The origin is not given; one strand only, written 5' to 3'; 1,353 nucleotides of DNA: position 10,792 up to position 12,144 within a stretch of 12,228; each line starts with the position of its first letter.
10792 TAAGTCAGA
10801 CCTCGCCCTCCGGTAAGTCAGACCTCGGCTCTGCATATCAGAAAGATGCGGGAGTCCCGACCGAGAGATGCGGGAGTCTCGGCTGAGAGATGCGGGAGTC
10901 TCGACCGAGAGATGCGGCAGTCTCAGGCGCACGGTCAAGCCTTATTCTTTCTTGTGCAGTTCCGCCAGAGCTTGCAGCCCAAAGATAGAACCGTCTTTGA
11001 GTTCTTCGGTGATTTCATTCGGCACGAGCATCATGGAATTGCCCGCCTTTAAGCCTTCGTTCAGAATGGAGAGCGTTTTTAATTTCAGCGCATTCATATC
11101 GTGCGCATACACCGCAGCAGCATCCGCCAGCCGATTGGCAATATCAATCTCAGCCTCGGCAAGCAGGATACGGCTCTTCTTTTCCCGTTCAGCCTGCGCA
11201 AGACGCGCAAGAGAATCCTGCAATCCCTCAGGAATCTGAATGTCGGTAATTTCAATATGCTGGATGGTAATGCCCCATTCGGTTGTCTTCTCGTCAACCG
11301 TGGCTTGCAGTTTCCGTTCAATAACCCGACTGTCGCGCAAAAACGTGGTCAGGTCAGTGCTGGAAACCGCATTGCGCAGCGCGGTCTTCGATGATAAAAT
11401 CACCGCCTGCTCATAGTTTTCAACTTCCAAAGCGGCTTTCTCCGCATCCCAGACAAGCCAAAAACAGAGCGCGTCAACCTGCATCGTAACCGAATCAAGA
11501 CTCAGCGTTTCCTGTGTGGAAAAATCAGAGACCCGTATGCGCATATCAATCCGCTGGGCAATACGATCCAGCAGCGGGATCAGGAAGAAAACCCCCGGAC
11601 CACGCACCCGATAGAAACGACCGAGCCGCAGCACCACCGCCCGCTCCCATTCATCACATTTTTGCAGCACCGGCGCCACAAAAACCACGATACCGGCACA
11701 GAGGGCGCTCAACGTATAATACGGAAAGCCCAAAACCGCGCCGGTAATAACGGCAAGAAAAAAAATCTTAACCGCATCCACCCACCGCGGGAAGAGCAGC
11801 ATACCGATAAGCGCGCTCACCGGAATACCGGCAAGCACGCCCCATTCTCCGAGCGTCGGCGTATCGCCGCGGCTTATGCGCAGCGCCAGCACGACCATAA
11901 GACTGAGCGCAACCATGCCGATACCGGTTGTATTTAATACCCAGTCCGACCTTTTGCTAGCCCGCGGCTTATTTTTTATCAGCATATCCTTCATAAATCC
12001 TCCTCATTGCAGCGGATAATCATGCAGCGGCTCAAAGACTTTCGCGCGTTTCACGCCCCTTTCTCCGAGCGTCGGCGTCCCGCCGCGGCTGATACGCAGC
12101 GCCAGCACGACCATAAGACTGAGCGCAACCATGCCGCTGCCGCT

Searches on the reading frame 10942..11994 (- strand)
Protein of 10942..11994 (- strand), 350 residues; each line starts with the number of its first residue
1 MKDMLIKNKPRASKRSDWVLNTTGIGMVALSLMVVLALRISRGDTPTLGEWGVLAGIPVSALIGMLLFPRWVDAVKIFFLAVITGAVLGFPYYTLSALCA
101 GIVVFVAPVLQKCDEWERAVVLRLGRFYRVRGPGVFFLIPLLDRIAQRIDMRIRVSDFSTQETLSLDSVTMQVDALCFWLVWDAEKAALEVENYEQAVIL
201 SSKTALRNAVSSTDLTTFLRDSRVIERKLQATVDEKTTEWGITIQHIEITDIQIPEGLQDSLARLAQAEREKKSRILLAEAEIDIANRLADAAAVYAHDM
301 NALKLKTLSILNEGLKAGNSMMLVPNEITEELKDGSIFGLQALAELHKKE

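Call 9: find_encoding_contigs(protein=window:10942-11994:-, flank=10000, max_places=10)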
Protein window:10942-11994:- (350 aa): no gene with exactly this product is on record in the collection.

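Call 10: search_protein_families(library=pfam, proteins=[window:10945-11994:-], max_evalue=0.01)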
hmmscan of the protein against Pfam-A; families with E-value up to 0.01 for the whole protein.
window:10945-11994:- (350 aa): 2 families
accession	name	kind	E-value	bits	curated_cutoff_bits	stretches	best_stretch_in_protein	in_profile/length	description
PF01145.31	Band_7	-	1.1e-31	110.7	23.6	1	114-282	4-175/176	SPFH domain / Band 7 family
PF13421.11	Band_7_1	-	0.0072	16.4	24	0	205-265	144-206/211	SPFH domain-Band 7 family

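Call 11: find_related_loci(query=window:10945-11994:-, collection=genome_contigs, flank=6000)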
Query window:10945-11994:- (350 aa) in genome_contigs; peptide patterns used: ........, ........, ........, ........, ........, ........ (x = any residue, [..] = any of these).
73 stretches matched a pattern; 44 encode a relative of the query (tblastn E <= 1e-3); 44 distinct loci.
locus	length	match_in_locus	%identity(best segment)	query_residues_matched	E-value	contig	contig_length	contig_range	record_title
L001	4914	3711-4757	79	2-350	0e+0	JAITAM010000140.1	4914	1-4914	MAG: Spirochaetaceae bacterium isolate Ncb351_bin45 k119_1759005, whole genome shotgun sequence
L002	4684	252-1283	58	2-345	3e-130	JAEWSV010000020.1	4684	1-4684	MAG: Spirochaetes bacterium isolate OH_SDB_12 k127_750293, whole genome shotgun sequence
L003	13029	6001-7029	59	6-348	5e-124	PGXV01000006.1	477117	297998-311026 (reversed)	MAG: Spirochaetae bacterium HGW-Spirochaetae-3 08E140C01_z5_2013_Ig3399_v2_scaffold_83, whole genome shotgun sequence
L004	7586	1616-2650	57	5-349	4e-123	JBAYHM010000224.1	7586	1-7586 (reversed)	MAG: Treponemataceae bacterium isolate SO_2016_GW1_15 scaffold18387_OW334_2016, whole genome shotgun sequence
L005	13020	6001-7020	60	11-350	7e-122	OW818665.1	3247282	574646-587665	metagenome genome assembly, chromosome: 1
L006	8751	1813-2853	58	5-345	1e-120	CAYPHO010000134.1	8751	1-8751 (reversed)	MAG TPA_asm: uncultured Treponemataceae bacterium isolate SRP192927_co6_65 genome assembly, contig: NODE_21164_length_87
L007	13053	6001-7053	57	5-350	7e-121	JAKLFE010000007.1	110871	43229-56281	MAG: Spirochaetes bacterium isolate RA.bin15 RA.bin15_7, whole genome shotgun sequence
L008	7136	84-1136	57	8-350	1e-120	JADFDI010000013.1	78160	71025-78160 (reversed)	MAG: Spirochaetes bacterium isolate QR_Bin.15 NODE_13_length_78160_cov_71.9196, whole genome shotgun sequence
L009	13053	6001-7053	56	5-350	2e-119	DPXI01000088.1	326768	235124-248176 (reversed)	MAG TPA_asm: Treponema sp. isolate UBA12037 contig_540, whole genome shotgun sequence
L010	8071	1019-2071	58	5-350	2e-118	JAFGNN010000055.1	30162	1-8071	MAG: Spirochaetales bacterium isolate Zod_Metabat.547 k87_6604001, whole genome shotgun sequence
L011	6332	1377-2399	61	5-345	5e-116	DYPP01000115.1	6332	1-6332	MAG TPA_asm: Treponema denticola isolate SulCav_GS09_5_63_49 SulCav_GS09_5_18926_length_6332_cov_25_415804, whole genome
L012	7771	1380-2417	59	5-350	4e-113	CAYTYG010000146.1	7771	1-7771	MAG TPA_asm: uncultured Treponema sp. isolate SRP192927_co6_748 genome assembly, contig: NODE_25208_length_7771_cov_3.25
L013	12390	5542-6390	62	77-350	1e-109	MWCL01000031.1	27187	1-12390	MAG: Spirochaetes bacterium ADurb.Bin215 BWY20_contig000031, whole genome shotgun sequence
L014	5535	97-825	69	108-350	8e-110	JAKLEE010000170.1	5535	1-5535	MAG: Spirochaetes bacterium isolate RA.bin126 RA.bin126_170, whole genome shotgun sequence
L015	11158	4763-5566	63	88-350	3e-109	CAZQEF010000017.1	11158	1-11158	MAG TPA_asm: uncultured Treponema sp. isolate SRP192927_co6_110 genome assembly, contig: NODE_14797_length_11158_cov_3.4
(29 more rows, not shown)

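Call 16: find_related_loci(query=window:10945-11994:-, collection=metagenome_contigs, flank=10000)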
Query window:10945-11994:- (350 aa) in metagenome_contigs; peptide patterns used: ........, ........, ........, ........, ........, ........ (x = any residue, [..] = any of these).
127 stretches matched a pattern; 71 encode a relative of the query (tblastn E <= 1e-3); 71 distinct loci.
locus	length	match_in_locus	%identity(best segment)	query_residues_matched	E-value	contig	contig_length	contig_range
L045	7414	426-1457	59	2-345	8e-131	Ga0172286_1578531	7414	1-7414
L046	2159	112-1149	58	3-348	2e-136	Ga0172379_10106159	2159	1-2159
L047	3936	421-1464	57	5-350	6e-130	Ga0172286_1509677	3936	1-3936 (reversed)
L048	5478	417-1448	58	2-345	1e-127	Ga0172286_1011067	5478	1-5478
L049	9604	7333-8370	58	3-348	5e-126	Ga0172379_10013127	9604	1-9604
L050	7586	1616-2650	57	5-349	5e-123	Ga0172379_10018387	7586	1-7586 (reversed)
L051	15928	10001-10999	58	16-348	2e-121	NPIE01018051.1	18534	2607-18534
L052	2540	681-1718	57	5-350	2e-127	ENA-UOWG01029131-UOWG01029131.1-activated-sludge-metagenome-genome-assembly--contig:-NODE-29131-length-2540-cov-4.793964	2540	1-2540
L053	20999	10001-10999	58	16-348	2e-121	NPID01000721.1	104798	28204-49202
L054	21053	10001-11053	57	5-350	9e-121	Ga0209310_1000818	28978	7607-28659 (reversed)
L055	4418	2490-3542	56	5-350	1e-120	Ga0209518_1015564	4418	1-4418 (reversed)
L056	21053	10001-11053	56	5-350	2e-119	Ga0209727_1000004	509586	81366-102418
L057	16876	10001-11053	57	5-350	9e-121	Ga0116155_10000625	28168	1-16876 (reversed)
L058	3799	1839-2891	58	5-350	1e-119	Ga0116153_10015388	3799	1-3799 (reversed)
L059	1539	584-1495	61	54-349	1e-125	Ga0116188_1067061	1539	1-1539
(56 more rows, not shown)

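Call 17: find_homologous_proteins(query=window:10945-11994:-, max_evalue=1e-30)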
Query window:10945-11994:- (350 aa): 7263 proteins with E <= 1e-30 among 8000 candidates; the best 120 are listed.
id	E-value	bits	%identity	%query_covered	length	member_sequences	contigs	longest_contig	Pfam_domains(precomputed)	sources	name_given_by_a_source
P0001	1.0e-222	756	100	100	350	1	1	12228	PF01145.32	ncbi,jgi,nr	ncbi:MAG: slipin family protein [Spirochaetaceae bacterium]|jgi:regulator of protease activity HflC 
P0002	6.7e-175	599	79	100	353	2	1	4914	PF01145.32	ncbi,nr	ncbi:MAG: slipin family protein [Spirochaetaceae bacterium]|nr:slipin family protein [Spirochaetacea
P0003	3.1e-165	567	73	99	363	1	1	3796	PF01145.32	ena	-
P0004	5.5e-134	465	64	95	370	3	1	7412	PF01145.32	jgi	jgi:regulator of protease activity HflC (stomatin/prohibitin superfamily)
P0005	5.9e-134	465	63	99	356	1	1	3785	PF01145.32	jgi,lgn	jgi:regulator of protease activity HflC (stomatin/prohibitin superfamily)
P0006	8.8e-134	464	62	99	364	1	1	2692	PF01145.32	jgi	jgi:regulator of protease activity HflC (stomatin/prohibitin superfamily)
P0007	1.3e-133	463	62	98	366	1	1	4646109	PF01145.32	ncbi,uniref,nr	ncbi:SPFH domain-containing protein [Breznakiella homolactica]|uniref:Band 7 domain-containing prote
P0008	3.2e-133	462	65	96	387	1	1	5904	PF01145.32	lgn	-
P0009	3.7e-133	462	64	98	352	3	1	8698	PF01145.32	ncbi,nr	ncbi:MAG: hypothetical protein LBC60_07440, partial [Spirochaetaceae bacterium]|nr:hypothetical prot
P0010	5.2e-133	462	63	99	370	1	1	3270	PF01145.32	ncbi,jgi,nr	ncbi:MAG: hypothetical protein LBF77_02365 [Spirochaetaceae bacterium]|jgi:regulator of protease act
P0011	2.0e-132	460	63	99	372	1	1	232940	PF01145.32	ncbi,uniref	ncbi:slipin family protein [Treponema sp. TIM-1]|uniref:slipin family protein n=1 Tax=Treponema sp. 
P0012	2.7e-132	459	62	99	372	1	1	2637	PF01145.32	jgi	jgi:regulator of protease activity HflC (stomatin/prohibitin superfamily)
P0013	2.8e-132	459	64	97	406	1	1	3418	PF01145.32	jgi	jgi:regulator of protease activity HflC (stomatin/prohibitin superfamily)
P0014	8.5e-132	458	62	100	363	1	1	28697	PF01145.32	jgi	jgi:regulator of protease activity HflC (stomatin/prohibitin superfamily)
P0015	5.4e-131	455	62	99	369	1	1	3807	PF01145.32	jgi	jgi:regulator of protease activity HflC (stomatin/prohibitin superfamily)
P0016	1.5e-130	453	62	99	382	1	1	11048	PF01145.32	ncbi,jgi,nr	ncbi:MAG: slipin family protein [Spirochaetaceae bacterium]|jgi:regulator of protease activity HflC 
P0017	2.6e-130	453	63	98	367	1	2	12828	PF01145.32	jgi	jgi:regulator of protease activity HflC (stomatin/prohibitin superfamily)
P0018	4.5e-130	452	60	99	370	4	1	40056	PF01145.32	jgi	jgi:regulator of protease activity HflC (stomatin/prohibitin superfamily)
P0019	5.0e-130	452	59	97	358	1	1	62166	PF01145.32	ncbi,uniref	ncbi:hypothetical protein LQZ19_00145 [Treponema primitia]|uniref:SPFH domain-containing protein n=1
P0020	5.4e-130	452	62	99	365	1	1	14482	PF01145.32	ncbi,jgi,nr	ncbi:MAG: hypothetical protein LBP71_03030 [Spirochaetaceae bacterium]|jgi:regulator of protease act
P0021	2.5e-129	449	59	99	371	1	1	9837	PF01145.32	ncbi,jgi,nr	ncbi:MAG: slipin family protein [Spirochaetaceae bacterium]|jgi:regulator of protease activity HflC 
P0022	2.9e-129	449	61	99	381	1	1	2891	PF01145.32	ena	-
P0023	4.0e-129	449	59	100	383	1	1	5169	PF01145.32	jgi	jgi:regulator of protease activity HflC (stomatin/prohibitin superfamily)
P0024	1.6e-128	447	62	97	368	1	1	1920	PF01145.32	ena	-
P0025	1.9e-128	447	61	99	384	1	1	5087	PF01145.32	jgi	jgi:regulator of protease activity HflC (stomatin/prohibitin superfamily)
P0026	4.5e-128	445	61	97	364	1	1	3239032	PF01145.32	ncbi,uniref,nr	ncbi:slipin family protein [Brucepastera parasyntrophica]|uniref:slipin family protein n=1 Tax=Bruce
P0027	7.0e-128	445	60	99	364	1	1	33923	PF01145.32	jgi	jgi:regulator of protease activity HflC (stomatin/prohibitin superfamily)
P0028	3.5e-127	442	58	99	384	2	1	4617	PF01145.32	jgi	jgi:regulator of protease activity HflC (stomatin/prohibitin superfamily)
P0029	3.7e-127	442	61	98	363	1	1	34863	PF01145.32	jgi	jgi:regulator of protease activity HflC (stomatin/prohibitin superfamily)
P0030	6.7e-127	441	60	99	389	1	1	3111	PF01145.32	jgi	jgi:regulator of protease activity HflC (stomatin/prohibitin superfamily)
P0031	8.2e-127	441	60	99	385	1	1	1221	PF01145.32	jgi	jgi:regulator of protease activity HflC (stomatin/prohibitin superfamily)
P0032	9.4e-127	441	62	98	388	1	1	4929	PF01145.32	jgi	jgi:regulator of protease activity HflC (stomatin/prohibitin superfamily)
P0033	1.1e-126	441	61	99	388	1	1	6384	PF01145.32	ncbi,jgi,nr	ncbi:MAG: hypothetical protein LBO76_07220 [Treponema sp.]|jgi:regulator of protease activity HflC (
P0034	1.3e-126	440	61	97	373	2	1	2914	PF01145.32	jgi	-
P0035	2.1e-126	440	60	99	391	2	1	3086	PF01145.32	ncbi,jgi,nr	ncbi:MAG: slipin family protein [Treponema sp.]|jgi:regulator of protease activity HflC (stomatin/pr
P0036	2.1e-126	440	61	100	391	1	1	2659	PF01145.32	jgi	jgi:regulator of protease activity HflC (stomatin/prohibitin superfamily)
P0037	2.9e-126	439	58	100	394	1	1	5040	PF01145.32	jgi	jgi:regulator of protease activity HflC (stomatin/prohibitin superfamily)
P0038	3.2e-126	439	59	99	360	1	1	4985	PF01145.32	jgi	-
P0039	3.2e-126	439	60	99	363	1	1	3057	PF01145.32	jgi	jgi:regulator of protease activity HflC (stomatin/prohibitin superfamily)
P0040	1.0e-125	438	67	86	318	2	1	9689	PF01145.32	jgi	jgi:regulator of protease activity HflC (stomatin/prohibitin superfamily)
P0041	2.5e-125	436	60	100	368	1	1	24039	PF01145.32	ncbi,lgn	-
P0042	2.5e-125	436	61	99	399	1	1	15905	PF01145.32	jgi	jgi:regulator of protease activity HflC (stomatin/prohibitin superfamily)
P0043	2.8e-125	436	60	98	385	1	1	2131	PF01145.32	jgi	jgi:regulator of protease activity HflC (stomatin/prohibitin superfamily)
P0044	2.8e-125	436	60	100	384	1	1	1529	PF01145.32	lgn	-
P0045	3.2e-125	436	60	98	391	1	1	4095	PF01145.32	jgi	jgi:regulator of protease activity HflC (stomatin/prohibitin superfamily)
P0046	5.1e-125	435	62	99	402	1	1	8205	PF01145.32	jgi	jgi:regulator of protease activity HflC (stomatin/prohibitin superfamily)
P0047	5.5e-125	435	60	98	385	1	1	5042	PF01145.32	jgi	jgi:regulator of protease activity HflC (stomatin/prohibitin superfamily)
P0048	7.1e-125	435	60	99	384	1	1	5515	PF01145.32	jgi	jgi:regulator of protease activity HflC (stomatin/prohibitin superfamily)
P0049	7.4e-125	435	60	98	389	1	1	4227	PF01145.32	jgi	jgi:regulator of protease activity HflC (stomatin/prohibitin superfamily)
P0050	1.1e-124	434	60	98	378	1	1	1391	PF01145.32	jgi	jgi:regulator of protease activity HflC (stomatin/prohibitin superfamily)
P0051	2.8e-124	433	59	98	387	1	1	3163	PF01145.32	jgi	jgi:regulator of protease activity HflC (stomatin/prohibitin superfamily)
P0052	4.6e-124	432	58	99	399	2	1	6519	PF01145.32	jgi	jgi:regulator of protease activity HflC (stomatin/prohibitin superfamily)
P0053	8.1e-124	431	59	98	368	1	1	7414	PF01145.32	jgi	-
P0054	1.2e-123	431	59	99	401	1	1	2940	PF01145.32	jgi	jgi:regulator of protease activity HflC (stomatin/prohibitin superfamily)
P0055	1.4e-123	430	61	97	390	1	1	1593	PF01145.32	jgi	jgi:regulator of protease activity HflC (stomatin/prohibitin superfamily)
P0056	1.7e-123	430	58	99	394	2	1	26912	PF01145.32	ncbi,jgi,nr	ncbi:MAG: hypothetical protein LBD96_06215 [Treponema sp.]|jgi:regulator of protease activity HflC (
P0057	6.7e-123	428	59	97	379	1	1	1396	PF01145.32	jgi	jgi:regulator of protease activity HflC (stomatin/prohibitin superfamily)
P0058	7.3e-123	428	59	98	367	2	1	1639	PF01145.32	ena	-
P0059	9.4e-123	428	60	98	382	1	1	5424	PF01145.32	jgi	jgi:regulator of protease activity HflC (stomatin/prohibitin superfamily)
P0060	9.7e-123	428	58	98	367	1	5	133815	PF01145.32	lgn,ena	-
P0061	1.1e-122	428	57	98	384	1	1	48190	PF01145.32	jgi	jgi:regulator of protease activity HflC (stomatin/prohibitin superfamily)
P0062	1.4e-122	427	60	97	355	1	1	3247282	PF01145.32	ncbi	-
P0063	2.1e-122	427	59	98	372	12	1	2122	PF01145.32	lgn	-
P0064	2.5e-122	426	60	98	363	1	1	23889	PF01145.32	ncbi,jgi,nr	ncbi:MAG: slipin family protein [Spirochaetaceae bacterium]|jgi:regulator of protease activity HflC 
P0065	3.1e-122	426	58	99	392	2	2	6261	PF01145.32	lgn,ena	-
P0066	4.4e-122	426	59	99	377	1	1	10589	PF01145.32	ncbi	-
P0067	4.5e-122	426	59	99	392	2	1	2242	PF01145.32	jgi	jgi:regulator of protease activity HflC (stomatin/prohibitin superfamily)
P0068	7.5e-122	425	59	99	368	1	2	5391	PF01145.32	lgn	-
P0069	7.6e-122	425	59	99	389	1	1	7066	PF01145.32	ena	-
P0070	8.0e-122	425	59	98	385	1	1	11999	PF01145.32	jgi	jgi:regulator of protease activity HflC (stomatin/prohibitin superfamily)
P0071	1.4e-121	424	58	98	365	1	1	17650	PF01145.32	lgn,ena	-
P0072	1.4e-121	424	61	93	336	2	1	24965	PF01145.32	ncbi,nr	ncbi:MAG: slipin family protein [Treponema sp.]|nr:slipin family protein [Treponema sp.]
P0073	1.8e-121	424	58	99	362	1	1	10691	PF01145.32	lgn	-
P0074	2.1e-121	423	59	98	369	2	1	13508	PF01145.32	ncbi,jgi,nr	ncbi:MAG: hypothetical protein LBD55_00970 [Treponema sp.]|jgi:regulator of protease activity HflC (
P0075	4.8e-121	422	58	99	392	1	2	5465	PF01145.32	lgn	-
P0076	5.4e-121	422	58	99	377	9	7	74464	PF01145.32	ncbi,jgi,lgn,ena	-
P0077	6.1e-121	422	59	99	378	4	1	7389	PF01145.32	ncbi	-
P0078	7.8e-121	421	61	98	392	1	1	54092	PF01145.32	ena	-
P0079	8.2e-121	421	59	94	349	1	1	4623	PF01145.32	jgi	jgi:regulator of protease activity HflC (stomatin/prohibitin superfamily)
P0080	1.1e-120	421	59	99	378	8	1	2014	PF01145.32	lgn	-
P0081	1.4e-120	421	58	98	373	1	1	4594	PF01145.32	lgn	-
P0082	1.4e-120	421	61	97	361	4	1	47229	PF01145.32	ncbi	-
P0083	1.5e-120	421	57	98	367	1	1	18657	PF01145.32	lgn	-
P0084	1.5e-120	421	59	99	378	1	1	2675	PF01145.32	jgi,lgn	jgi:regulator of protease activity HflC (stomatin/prohibitin superfamily)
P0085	1.8e-120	420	58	99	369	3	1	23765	PF01145.32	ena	-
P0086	1.9e-120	420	58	99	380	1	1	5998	PF01145.32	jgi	jgi:regulator of protease activity HflC (stomatin/prohibitin superfamily)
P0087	1.9e-120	420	54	100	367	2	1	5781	PF01145.32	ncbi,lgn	-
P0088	2.3e-120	420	58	98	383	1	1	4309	PF01145.32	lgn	-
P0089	2.9e-120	420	59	99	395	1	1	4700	PF01145.32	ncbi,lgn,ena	-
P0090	5.7e-120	419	58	97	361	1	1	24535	PF01145.32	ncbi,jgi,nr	ncbi:MAG: slipin family protein [Treponema sp.]|jgi:regulator of protease activity HflC (stomatin/pr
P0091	5.8e-120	419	59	99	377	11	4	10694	PF01145.32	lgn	-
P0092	6.5e-120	418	56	99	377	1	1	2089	PF01145.32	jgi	jgi:regulator of protease activity HflC (stomatin/prohibitin superfamily)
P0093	1.7e-119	417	57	98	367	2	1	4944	PF01145.32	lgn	-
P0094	1.8e-119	417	57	98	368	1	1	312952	PF01145.32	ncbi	ncbi:hypothetical protein MASR2M78_19200 [Treponema sp.]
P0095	2.1e-119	417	57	99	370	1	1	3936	PF01145.32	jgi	-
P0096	2.6e-119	416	59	98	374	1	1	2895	PF01145.32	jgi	jgi:regulator of protease activity HflC (stomatin/prohibitin superfamily)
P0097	2.8e-119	416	58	98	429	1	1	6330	PF01145.32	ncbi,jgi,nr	ncbi:MAG: hypothetical protein LBU00_01710 [Treponema sp.]|jgi:regulator of protease activity HflC (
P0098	5.1e-119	416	58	99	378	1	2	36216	PF01145.32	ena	-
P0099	5.6e-119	415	57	99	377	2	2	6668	PF01145.32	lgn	-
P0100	6.8e-119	415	57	99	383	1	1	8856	PF01145.32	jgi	jgi:regulator of protease activity HflC (stomatin/prohibitin superfamily)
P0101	7.3e-119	415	57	99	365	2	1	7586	PF01145.32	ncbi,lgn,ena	ncbi:MAG: SPFH domain-containing protein [Treponemataceae bacterium]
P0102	8.6e-119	415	57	99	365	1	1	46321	PF01145.32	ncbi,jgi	-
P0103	8.8e-119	415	58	98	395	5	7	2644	PF01145.32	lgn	-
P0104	9.6e-119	415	58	96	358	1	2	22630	PF01145.32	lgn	-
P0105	1.3e-118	414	59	98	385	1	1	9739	PF01145.32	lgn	-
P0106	1.5e-118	414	66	85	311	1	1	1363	PF01145.32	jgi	jgi:regulator of protease activity HflC (stomatin/prohibitin superfamily)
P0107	1.5e-118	414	57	99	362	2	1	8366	PF01145.32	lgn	-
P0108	1.6e-118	414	57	97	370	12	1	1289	PF01145.32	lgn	-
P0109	2.8e-118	413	59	98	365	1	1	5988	PF01145.32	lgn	-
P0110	3.5e-118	413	58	98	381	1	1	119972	PF01145.32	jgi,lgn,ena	-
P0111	9.5e-118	411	57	99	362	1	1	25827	PF01145.32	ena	-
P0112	1.8e-117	410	57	99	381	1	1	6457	PF01145.32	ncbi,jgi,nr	ncbi:MAG: hypothetical protein LBF74_01025 [Treponema sp.]|jgi:regulator of protease activity HflC (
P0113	1.8e-117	410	59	99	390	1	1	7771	PF01145.32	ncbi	-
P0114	2.6e-117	410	58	98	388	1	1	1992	PF01145.32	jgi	jgi:regulator of protease activity HflC (stomatin/prohibitin superfamily)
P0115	3.3e-117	410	57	98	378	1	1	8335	PF01145.32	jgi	jgi:regulator of protease activity HflC (stomatin/prohibitin superfamily)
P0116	4.5e-117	409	57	98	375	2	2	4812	PF01145.32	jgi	jgi:regulator of protease activity HflC (stomatin/prohibitin superfamily)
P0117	4.6e-117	409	60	87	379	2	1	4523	PF01145.32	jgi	jgi:regulator of protease activity HflC (stomatin/prohibitin superfamily)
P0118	5.8e-117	409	57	95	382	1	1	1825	PF01145.32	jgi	jgi:regulator of protease activity HflC (stomatin/prohibitin superfamily)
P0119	6.8e-117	409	56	99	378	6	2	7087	PF01145.32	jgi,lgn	jgi:regulator of protease activity HflC (stomatin/prohibitin superfamily)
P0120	6.9e-117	409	59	87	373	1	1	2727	PF01145.32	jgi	jgi:regulator of protease activity HflC (stomatin/prohibitin superfamily)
